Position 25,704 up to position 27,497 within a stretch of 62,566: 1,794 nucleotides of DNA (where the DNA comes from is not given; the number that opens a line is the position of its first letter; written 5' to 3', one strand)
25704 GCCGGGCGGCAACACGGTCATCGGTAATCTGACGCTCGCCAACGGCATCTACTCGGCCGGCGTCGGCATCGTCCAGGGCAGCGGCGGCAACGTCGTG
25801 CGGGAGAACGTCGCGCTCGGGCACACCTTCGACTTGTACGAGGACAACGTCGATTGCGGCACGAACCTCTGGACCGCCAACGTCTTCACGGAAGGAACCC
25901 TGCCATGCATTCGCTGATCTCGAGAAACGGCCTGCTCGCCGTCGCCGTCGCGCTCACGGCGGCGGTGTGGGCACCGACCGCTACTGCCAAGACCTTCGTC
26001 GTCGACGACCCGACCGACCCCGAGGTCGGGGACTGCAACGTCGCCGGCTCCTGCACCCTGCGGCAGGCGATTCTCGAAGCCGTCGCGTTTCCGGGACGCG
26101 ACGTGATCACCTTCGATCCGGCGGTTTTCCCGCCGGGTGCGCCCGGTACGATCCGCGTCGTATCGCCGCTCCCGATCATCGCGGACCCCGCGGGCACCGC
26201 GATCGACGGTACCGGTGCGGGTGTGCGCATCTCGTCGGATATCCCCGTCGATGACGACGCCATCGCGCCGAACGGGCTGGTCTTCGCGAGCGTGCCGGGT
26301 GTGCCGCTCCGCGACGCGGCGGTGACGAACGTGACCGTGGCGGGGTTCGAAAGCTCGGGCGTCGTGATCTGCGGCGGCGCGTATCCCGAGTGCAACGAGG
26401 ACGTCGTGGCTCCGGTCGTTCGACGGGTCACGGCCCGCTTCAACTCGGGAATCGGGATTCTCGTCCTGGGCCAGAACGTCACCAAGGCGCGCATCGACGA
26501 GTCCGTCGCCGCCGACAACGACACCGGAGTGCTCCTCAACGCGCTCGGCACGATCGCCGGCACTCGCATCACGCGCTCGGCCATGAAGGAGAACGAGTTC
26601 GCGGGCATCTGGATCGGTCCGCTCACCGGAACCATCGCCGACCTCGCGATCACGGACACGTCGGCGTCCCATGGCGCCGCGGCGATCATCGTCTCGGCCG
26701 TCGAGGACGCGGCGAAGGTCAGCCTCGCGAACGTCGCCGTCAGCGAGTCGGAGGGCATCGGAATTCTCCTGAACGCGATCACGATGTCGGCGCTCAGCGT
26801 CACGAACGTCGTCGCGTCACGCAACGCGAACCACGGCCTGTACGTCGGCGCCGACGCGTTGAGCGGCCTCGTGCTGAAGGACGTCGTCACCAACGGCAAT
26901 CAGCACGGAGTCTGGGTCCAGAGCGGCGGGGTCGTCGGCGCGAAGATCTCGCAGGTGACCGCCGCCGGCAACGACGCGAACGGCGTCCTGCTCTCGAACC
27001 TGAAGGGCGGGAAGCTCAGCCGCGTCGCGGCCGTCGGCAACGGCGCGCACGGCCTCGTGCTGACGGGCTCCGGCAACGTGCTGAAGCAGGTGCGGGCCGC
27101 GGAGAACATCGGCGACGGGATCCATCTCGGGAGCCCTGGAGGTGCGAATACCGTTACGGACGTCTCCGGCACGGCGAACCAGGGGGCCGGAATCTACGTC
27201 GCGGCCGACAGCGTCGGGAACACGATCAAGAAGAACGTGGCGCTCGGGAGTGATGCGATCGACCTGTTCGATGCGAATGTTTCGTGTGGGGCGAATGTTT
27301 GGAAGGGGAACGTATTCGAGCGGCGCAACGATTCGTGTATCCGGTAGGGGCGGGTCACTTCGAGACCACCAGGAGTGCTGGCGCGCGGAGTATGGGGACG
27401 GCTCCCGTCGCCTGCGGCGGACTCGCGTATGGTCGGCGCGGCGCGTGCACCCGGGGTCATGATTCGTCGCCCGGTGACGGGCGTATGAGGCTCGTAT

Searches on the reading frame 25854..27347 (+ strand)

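Call 8: search_protein_families(library=pfam, proteins=[window:25854-27347:+], max_evalue=0.001)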
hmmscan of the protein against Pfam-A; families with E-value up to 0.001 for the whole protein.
window:25854-27347:+ (497 aa): 2 families
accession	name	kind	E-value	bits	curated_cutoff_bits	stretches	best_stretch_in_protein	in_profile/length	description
PF13229.12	Beta_helix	-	1.2e-13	51.5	25.9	2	353-489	3-135/158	Right handed beta helix region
PF05048.19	NosD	-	5.7e-08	32.9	23.6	1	342-463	52-169/212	Periplasmic copper-binding protein (NosD)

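Call 28: search_protein_families(library=ncbifam, proteins=[window:25854-27347:+], max_evalue=0.00001)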
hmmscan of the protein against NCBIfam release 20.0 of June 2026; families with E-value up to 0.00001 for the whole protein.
window:25854-27347:+ (497 aa): 0 families
